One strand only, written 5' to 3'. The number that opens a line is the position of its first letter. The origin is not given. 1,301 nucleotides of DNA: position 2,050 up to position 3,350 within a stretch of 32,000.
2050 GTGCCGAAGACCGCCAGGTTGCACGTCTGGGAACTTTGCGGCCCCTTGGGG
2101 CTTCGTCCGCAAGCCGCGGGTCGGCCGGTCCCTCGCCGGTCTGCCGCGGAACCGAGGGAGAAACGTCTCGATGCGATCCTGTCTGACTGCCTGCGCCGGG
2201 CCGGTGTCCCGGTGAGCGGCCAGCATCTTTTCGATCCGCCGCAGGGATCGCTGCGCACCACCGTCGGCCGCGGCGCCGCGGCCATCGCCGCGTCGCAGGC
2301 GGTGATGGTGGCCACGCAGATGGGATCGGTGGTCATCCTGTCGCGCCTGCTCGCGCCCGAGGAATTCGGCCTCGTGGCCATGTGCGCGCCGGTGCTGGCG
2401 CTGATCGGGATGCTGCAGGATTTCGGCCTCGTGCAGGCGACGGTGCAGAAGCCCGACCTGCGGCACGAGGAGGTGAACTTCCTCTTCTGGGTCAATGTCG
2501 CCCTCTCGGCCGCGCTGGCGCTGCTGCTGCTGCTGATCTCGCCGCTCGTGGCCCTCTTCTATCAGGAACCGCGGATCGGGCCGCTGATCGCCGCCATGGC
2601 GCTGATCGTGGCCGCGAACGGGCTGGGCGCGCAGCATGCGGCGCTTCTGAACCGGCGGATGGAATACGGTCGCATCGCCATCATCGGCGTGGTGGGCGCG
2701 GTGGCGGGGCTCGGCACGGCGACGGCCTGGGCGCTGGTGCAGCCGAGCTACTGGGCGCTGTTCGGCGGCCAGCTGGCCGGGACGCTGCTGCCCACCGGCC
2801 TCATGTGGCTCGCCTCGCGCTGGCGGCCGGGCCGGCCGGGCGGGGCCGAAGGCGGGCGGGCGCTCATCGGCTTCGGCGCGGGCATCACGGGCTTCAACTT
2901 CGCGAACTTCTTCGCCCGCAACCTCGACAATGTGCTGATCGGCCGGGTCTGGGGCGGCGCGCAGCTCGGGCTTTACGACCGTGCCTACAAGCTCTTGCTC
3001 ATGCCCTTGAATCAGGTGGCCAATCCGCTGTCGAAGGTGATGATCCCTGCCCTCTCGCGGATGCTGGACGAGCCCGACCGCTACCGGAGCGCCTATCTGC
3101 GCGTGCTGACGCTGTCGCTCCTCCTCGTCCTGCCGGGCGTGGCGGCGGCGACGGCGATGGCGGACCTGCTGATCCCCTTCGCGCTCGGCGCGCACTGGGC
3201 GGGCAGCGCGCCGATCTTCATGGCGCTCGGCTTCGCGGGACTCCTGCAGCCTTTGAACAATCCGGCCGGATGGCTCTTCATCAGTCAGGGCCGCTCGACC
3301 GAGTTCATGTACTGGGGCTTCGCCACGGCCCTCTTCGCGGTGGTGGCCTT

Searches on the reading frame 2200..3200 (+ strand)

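Call 70: search_protein_families(library=pfam, proteins=[window:2200-3200:+], max_evalue=0.00001)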
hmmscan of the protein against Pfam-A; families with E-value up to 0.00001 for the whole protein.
window:2200-3200:+ (333 aa): 2 families
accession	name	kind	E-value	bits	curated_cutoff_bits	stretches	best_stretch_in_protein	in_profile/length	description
PF13440.11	Polysacc_synt_3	-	1.8e-78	264.2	23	1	46-333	1-288/293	Polysaccharide biosynthesis protein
PF01943.22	Polysacc_synt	-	9e-36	124.1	28.2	1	23-288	2-273/274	Polysaccharide biosynthesis protein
